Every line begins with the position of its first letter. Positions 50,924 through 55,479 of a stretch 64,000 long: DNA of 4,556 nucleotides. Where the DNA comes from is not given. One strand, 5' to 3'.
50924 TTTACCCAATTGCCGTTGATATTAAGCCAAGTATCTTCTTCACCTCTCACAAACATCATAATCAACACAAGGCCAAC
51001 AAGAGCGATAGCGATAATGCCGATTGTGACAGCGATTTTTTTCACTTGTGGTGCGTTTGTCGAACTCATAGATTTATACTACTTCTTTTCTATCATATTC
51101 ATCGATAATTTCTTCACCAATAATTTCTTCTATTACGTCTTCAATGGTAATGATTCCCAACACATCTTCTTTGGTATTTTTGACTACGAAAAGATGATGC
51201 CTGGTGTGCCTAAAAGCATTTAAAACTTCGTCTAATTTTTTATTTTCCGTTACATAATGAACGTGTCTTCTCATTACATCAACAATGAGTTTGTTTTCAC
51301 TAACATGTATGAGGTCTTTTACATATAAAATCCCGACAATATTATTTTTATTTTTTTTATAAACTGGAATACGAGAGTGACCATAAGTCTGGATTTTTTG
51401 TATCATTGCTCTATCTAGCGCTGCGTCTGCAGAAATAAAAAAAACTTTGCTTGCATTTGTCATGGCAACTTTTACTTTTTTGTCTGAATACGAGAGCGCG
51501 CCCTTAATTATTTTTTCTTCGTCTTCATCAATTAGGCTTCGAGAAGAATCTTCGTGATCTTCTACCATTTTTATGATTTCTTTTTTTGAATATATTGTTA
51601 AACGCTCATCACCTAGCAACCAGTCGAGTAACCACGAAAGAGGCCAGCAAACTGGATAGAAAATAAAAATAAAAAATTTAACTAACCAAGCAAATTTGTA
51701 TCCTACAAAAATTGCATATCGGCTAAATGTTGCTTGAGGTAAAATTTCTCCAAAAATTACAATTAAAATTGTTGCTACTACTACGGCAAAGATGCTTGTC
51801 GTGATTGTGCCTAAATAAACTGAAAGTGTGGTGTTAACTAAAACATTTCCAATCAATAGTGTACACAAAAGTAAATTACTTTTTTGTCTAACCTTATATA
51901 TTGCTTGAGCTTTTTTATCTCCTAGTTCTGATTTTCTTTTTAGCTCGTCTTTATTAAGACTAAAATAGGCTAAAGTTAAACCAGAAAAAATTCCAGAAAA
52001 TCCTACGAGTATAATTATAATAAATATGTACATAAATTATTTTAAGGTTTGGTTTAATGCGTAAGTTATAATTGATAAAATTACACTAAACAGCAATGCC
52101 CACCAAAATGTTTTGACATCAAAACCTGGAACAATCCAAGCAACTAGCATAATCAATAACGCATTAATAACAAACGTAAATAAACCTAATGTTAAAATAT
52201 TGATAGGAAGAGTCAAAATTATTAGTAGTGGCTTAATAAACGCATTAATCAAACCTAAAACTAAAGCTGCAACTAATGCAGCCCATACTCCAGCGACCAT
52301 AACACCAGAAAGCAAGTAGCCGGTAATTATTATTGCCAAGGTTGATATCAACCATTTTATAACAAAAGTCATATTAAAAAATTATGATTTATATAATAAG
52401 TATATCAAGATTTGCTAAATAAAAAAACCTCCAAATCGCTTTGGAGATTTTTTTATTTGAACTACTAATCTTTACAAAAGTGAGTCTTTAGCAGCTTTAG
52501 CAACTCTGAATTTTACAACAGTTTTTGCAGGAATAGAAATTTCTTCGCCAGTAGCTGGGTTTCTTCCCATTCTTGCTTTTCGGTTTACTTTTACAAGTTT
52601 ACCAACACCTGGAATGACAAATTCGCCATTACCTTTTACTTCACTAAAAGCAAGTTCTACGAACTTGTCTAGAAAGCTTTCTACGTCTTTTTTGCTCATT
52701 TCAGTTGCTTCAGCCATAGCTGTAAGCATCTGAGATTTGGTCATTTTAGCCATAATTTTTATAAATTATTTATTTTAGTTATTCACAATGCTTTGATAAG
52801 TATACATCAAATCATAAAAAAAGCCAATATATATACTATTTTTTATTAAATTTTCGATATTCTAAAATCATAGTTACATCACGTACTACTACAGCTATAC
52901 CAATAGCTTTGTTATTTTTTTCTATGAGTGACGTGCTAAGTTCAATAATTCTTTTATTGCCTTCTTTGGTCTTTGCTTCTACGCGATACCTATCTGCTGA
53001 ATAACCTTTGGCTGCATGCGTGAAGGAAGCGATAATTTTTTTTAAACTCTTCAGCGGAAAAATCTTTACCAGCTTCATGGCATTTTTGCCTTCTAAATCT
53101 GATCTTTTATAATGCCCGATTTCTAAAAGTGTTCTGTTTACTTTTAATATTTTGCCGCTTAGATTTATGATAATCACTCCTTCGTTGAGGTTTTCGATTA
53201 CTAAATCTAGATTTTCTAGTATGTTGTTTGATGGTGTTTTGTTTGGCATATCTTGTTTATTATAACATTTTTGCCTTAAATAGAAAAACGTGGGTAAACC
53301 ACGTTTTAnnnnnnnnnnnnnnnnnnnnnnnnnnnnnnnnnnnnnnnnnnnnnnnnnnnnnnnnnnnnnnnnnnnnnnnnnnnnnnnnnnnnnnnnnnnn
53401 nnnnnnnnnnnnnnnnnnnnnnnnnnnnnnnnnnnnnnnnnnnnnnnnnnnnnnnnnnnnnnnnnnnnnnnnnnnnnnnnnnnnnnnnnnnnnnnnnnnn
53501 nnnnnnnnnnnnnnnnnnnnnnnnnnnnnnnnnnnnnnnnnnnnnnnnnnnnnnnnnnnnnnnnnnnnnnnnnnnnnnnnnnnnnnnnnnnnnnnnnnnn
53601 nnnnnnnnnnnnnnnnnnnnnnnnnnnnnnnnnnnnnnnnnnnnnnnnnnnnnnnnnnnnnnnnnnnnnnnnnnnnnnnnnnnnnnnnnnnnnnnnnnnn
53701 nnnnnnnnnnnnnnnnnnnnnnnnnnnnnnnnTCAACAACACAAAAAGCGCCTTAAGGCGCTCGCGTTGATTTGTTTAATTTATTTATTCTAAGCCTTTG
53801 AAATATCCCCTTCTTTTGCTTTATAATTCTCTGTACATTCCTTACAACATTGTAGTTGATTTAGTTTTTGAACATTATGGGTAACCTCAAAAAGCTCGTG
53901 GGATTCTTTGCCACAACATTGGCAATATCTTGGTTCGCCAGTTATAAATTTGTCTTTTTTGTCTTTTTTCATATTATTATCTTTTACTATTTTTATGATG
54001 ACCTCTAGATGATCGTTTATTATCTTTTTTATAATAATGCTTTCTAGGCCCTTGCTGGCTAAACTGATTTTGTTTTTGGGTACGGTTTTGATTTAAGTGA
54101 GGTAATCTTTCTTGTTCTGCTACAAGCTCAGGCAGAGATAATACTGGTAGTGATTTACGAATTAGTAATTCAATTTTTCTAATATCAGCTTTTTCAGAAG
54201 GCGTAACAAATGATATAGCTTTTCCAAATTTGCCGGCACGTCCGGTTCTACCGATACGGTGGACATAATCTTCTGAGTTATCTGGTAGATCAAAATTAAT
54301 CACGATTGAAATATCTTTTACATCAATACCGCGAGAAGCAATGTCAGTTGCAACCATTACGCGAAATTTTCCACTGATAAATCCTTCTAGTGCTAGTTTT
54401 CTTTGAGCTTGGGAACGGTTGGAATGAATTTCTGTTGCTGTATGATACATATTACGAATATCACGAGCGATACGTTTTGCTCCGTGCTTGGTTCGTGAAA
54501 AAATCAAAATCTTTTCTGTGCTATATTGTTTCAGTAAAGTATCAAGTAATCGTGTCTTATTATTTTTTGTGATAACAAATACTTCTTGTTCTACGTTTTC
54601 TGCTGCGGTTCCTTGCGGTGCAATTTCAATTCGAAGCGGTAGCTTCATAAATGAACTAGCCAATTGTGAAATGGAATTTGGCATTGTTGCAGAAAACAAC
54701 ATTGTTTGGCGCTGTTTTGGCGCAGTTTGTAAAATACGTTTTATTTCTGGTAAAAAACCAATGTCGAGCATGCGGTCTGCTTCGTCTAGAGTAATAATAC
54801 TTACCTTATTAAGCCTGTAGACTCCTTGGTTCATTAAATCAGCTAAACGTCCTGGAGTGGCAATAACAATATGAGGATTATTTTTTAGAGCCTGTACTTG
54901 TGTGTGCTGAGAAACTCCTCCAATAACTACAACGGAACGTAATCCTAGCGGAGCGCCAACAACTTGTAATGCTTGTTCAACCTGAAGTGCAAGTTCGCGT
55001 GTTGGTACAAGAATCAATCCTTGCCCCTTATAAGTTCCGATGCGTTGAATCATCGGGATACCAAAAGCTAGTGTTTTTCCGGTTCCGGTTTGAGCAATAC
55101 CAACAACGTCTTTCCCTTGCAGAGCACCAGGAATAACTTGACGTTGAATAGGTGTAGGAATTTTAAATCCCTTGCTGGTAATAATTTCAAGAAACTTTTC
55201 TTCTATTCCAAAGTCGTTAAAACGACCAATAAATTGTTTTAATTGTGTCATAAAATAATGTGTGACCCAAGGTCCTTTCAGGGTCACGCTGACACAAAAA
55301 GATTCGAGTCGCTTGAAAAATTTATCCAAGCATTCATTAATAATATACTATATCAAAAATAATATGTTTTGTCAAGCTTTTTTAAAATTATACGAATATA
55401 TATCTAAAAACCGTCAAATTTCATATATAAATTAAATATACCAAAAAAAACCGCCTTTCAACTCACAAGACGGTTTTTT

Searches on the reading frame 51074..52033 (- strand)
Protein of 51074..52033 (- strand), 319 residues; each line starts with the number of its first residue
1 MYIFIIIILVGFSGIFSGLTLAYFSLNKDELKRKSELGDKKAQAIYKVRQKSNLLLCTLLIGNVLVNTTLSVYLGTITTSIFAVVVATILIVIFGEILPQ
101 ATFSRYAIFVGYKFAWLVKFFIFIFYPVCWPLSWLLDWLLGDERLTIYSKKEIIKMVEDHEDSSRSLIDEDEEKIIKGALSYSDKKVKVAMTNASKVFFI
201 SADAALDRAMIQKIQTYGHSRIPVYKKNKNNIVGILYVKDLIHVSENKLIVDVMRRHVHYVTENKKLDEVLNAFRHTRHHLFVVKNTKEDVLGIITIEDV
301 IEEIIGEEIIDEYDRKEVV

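Call 16: search_protein_families(library=pfam, proteins=[window:51074-52033:-], max_evalue=0.00001)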
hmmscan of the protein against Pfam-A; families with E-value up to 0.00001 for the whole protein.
window:51074-52033:- (319 aa): 2 families
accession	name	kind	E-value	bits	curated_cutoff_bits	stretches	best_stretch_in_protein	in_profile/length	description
PF01595.25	CNNM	-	3.5e-44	151.1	28.4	1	4-163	1-174/181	Cyclin M transmembrane N-terminal domain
PF00571.33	CBS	-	1.3e-18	67.5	24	2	252-305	3-56/57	CBS domain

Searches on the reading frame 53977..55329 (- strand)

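Call 16: search_protein_families(library=pfam, proteins=[window:53977-55329:-], max_evalue=0.00001)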
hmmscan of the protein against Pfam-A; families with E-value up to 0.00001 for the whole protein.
window:53977-55329:- (450 aa): 3 families
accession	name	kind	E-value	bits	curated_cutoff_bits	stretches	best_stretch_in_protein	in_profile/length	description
PF00270.35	DEAD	-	1.3e-49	168.5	26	1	59-221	1-165/167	DEAD/DEAH box helicase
PF00271.37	Helicase_C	-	1.2e-30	106.4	23.5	1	258-366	2-110/110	Helicase conserved C-terminal domain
PF04851.21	ResIII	-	5.2e-06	26.9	22.5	0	75-216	26-162/164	Type III restriction enzyme, res subunit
